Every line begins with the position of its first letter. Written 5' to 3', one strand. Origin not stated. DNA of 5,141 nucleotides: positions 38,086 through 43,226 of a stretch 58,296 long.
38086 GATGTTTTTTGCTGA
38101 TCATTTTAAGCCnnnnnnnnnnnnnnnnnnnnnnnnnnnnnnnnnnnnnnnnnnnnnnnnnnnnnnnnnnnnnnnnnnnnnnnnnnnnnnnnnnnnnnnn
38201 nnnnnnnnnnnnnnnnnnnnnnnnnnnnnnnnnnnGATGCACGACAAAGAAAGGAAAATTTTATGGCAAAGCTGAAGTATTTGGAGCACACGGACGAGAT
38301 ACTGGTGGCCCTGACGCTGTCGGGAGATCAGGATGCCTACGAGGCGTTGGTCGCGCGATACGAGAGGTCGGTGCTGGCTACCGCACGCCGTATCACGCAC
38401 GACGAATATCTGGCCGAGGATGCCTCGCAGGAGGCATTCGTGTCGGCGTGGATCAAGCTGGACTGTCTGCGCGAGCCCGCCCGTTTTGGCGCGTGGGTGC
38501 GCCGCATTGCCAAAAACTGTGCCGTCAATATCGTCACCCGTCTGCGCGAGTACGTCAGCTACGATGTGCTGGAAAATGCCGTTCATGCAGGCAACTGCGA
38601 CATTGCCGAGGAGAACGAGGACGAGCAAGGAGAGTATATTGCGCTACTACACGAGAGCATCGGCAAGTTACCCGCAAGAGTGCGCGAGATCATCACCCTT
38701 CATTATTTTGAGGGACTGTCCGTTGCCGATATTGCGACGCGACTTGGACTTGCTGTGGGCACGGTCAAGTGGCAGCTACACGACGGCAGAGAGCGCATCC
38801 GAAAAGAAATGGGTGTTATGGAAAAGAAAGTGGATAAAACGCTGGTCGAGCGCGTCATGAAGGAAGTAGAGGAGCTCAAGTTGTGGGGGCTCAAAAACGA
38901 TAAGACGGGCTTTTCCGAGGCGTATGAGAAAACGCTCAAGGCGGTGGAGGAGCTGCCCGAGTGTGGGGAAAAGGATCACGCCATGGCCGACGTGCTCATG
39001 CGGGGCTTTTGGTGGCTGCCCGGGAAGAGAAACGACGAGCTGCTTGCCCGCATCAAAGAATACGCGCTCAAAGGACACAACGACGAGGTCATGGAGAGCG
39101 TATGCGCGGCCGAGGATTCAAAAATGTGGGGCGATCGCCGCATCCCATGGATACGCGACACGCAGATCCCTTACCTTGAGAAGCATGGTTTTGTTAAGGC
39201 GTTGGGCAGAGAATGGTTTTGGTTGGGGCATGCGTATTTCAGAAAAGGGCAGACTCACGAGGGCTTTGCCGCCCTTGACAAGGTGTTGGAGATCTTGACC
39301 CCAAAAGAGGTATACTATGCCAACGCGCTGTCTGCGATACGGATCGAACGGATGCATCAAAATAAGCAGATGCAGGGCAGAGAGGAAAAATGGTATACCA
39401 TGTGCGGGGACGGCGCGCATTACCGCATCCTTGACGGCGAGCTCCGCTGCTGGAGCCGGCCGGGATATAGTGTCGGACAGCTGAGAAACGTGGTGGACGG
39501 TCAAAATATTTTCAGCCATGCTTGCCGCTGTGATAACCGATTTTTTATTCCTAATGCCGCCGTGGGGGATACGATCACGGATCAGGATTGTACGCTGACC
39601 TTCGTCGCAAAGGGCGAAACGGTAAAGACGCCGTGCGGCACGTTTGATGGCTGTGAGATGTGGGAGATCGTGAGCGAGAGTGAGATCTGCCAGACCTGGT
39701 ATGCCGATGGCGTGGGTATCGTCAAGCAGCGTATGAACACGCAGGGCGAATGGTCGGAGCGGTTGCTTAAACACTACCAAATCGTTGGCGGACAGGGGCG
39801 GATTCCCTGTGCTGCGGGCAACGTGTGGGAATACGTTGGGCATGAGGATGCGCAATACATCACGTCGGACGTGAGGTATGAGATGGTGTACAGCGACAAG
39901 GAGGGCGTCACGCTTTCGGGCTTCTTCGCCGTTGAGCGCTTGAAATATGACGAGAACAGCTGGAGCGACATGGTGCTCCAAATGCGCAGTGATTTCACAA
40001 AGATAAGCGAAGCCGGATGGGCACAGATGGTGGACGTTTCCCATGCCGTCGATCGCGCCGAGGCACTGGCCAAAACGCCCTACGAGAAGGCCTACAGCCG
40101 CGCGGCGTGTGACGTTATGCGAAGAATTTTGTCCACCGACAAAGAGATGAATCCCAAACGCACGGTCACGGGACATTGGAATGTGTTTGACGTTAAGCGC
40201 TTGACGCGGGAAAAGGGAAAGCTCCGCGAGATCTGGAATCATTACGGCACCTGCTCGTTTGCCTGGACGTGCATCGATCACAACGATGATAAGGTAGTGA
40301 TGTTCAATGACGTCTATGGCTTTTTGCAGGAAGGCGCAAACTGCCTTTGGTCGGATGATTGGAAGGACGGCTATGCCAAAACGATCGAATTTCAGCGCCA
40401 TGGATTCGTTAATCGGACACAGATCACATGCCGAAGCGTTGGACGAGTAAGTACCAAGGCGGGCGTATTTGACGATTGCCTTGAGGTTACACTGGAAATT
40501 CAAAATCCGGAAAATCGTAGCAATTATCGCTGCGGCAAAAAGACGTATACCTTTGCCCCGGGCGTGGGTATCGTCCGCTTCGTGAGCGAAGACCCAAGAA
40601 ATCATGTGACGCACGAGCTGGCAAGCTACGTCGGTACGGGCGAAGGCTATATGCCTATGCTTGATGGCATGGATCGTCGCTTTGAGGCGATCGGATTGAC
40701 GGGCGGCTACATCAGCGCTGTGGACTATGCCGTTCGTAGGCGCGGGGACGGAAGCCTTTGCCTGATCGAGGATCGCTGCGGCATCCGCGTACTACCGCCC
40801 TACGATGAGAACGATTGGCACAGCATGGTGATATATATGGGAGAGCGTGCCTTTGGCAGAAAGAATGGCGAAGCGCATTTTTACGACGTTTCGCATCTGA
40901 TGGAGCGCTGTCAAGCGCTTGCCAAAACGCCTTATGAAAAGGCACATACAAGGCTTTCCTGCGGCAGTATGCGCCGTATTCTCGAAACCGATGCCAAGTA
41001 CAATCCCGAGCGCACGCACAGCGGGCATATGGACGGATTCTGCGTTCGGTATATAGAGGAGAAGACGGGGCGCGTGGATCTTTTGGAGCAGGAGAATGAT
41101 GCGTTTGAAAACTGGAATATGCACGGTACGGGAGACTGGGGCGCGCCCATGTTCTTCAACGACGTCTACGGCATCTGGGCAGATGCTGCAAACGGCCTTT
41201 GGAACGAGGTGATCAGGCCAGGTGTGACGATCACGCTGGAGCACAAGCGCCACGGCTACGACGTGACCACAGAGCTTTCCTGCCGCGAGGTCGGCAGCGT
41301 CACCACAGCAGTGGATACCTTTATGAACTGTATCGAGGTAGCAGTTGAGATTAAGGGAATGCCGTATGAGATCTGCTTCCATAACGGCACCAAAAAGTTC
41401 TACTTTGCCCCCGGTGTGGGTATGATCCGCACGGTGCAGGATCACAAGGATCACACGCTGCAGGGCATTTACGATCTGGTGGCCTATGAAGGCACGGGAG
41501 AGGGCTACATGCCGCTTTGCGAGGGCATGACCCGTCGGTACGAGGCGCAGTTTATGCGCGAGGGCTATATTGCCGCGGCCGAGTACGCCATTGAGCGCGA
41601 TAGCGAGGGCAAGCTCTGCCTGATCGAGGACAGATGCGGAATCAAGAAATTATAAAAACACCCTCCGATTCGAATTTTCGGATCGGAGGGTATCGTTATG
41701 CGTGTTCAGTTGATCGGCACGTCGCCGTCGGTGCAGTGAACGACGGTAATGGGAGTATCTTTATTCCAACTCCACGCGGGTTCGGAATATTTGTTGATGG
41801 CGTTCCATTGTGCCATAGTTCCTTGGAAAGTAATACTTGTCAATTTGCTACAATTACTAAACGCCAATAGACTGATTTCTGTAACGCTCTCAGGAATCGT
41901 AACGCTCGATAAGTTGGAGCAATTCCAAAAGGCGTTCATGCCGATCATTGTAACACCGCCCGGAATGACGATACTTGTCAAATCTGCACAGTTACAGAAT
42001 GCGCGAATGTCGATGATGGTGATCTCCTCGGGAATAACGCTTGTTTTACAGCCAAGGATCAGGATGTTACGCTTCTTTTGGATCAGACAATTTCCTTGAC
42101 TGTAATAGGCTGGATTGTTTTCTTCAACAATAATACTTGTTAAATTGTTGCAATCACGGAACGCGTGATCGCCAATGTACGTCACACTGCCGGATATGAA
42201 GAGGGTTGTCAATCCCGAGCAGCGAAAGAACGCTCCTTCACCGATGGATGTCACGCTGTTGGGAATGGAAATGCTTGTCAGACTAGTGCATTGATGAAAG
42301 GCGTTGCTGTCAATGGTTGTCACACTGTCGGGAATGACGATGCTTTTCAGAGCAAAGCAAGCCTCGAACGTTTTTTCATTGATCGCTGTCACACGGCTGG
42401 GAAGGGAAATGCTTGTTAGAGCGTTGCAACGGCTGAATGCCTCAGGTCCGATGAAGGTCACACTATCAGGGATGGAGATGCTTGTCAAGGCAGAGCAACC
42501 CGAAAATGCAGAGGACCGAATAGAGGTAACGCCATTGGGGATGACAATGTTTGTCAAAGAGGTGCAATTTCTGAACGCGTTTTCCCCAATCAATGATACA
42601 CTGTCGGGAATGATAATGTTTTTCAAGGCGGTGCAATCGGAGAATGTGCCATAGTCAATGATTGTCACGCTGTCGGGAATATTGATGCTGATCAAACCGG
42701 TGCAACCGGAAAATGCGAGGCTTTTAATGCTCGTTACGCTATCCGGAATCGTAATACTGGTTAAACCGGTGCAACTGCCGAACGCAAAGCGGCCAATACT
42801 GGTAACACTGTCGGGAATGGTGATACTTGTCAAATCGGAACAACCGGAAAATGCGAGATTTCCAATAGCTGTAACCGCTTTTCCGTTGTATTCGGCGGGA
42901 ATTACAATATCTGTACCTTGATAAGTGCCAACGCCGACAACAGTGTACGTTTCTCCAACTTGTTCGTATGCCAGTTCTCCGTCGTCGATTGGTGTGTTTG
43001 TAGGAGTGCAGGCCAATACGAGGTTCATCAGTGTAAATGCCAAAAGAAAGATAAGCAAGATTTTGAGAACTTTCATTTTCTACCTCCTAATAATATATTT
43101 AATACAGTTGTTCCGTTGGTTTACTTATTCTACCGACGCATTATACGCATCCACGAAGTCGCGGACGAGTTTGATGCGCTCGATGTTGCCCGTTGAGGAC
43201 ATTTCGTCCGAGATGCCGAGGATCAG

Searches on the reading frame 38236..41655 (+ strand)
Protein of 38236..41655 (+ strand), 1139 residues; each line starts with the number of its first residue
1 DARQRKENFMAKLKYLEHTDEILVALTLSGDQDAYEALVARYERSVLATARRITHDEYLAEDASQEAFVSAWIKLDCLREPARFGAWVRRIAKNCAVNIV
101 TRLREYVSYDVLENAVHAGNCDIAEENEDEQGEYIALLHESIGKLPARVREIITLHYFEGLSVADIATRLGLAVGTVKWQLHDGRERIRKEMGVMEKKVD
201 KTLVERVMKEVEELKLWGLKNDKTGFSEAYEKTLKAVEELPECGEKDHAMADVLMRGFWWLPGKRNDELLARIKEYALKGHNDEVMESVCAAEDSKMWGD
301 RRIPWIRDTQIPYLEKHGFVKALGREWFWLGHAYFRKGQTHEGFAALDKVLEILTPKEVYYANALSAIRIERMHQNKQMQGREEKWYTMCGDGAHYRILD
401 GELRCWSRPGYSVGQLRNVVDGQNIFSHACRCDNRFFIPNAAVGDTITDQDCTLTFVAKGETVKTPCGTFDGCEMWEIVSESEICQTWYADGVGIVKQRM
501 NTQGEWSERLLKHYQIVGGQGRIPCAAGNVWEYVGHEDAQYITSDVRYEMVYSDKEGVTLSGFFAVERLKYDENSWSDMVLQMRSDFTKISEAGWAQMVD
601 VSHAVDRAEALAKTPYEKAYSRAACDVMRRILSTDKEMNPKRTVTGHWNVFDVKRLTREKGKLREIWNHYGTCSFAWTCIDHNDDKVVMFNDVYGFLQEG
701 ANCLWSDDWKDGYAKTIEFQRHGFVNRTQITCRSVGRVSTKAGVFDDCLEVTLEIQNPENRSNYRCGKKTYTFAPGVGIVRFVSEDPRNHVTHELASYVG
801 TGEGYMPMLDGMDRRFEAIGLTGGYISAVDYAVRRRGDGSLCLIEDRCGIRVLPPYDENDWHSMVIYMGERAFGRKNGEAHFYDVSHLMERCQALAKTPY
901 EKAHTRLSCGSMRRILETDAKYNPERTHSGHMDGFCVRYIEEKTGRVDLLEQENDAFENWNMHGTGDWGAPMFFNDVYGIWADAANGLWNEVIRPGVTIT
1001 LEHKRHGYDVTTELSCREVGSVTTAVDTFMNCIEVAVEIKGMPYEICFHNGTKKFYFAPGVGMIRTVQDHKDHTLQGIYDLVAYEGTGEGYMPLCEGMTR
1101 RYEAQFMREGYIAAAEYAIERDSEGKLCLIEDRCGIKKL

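Call 11: search_protein_families(library=pfam, proteins=[window:38236-41655:+], max_evalue=0.01)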
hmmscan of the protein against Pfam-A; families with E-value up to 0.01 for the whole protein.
window:38236-41655:+ (1139 aa): 5 families
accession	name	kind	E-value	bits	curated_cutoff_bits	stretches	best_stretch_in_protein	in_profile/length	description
PF08281.18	Sigma70_r4_2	-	6.4e-15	55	25.7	1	137-188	3-54/54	Sigma-70, region 4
PF04542.20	Sigma70_r2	-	1.7e-12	47.4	24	1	38-102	1-67/71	Sigma-70 region 2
PF21347.3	DUF3108_like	-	8.5e-10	39.3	27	0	457-498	136-184/199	DUF3108-like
PF04545.22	Sigma70_r4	-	2.2e-09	37.1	24.1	1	142-190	2-50/50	Sigma-70, region 4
PF07638.17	Sigma70_ECF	-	2.2e-05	24.9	21.1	1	124-192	115-183/185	ECF sigma factor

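Call 50: search_protein_families(library=padloc, proteins=[window:38236-41655:+], max_evalue=0.01)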
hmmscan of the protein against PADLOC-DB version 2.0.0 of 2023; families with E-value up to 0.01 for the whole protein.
window:38236-41655:+ (1139 aa): 0 families

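Call 51: search_protein_families(library=ncbifam, proteins=[window:38236-41655:+], max_evalue=0.01)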
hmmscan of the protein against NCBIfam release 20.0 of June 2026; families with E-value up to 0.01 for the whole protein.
window:38236-41655:+ (1139 aa): 88 families (the best 25 are shown)
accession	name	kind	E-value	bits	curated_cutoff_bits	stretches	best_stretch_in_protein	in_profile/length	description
NF008888.0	PRK11922.1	equivalog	1.1e-26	94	204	1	10-202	7-203/231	RNA polymerase sigma factor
NF007223.0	PRK09641.1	equivalog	1.1e-26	93.9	209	1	24-193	9-185/187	RNA polymerase sigma factor SigW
TIGR02983.1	SigE-fam_strep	subfamily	1.4e-26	93.3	141.55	1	30-193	3-159/162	SigE family RNA polymerase sigma factor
TIGR02985.1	Sig70_bacteroi1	subfamily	8.1e-26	91.2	126.4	1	34-192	2-162/162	RNA polymerase sigma-70 factor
TIGR02937.1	sigma70-ECF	superfamily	1.4e-24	86.6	42.9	1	33-192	1-165/165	sigma-70 family RNA polymerase sigma factor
TIGR02948.1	SigW_bacill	equivalog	5.4e-24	85.3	243.1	1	28-193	13-185/187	RNA polymerase sigma factor SigW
NF058625.1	sigma_PG0214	equivalog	2.4e-23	82.7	130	1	32-196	3-165/170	GFO_1088 family ECF-type sigma factor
NF007225.0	PRK09643.1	equivalog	7e-23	81.4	190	1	15-202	9-192/204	RNA polymerase sigma factor SigM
NF004113.0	PRK05602.1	equivalog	7.3e-23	81.3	208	1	11-195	23-204/211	RNA polymerase sigma factor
TIGR02989.1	Sig-70_gvs1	subfamily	4.8e-22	78.6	124.55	1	34-189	2-155/158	RNA polymerase sigma-70 factor, Rhodopirellula/Verrucomicrobium family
NF009171.0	PRK12518.1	equivalog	1.5e-21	77.1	208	1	16-190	10-182/191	RNA polymerase sigma factor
NF007216.0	PRK09638.1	equivalog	5.8e-20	71.8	194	1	19-194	4-176/180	RNA polymerase sigma factor SigY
TIGR02939.1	RpoE_Sigma70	equivalog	6.9e-20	71.9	236.15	1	18-192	5-186/190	RNA polymerase sigma factor RpoE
NF009166.1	PRK12513.1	equivalog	4.9e-19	68.8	206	1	17-196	6-190/193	RNA polymerase sigma factor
NF007228.0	PRK09646.1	subfamily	5.3e-18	65.4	226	1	17-195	14-193/194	ECF RNA polymerase sigma factor SigK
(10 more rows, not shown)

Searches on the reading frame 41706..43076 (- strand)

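Call 72: search_protein_families(library=pfam, proteins=[window:41706-43076:-], max_evalue=0.00001)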
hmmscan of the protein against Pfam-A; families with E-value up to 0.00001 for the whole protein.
window:41706-43076:- (456 aa): 4 families
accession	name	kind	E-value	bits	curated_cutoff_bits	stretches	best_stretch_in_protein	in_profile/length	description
PF13306.12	LRR_5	-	1.1e-118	391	27.7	4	69-197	1-126/127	BspA type Leucine rich repeat region (6 copies)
PF13855.12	LRR_8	-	5.7e-22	77.7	27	0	273-321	11-60/61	Leucine rich repeat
PF12799.13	LRR_4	-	1.5e-06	28.7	27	0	289-322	3-35/44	Leucine Rich repeats (2 copies)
PF23952.1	LRR_EndoS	-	5.6e-06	27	27.9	0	91-135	44-91/116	Endo-beta-N-acetylglucosaminidase EndoS LRR domain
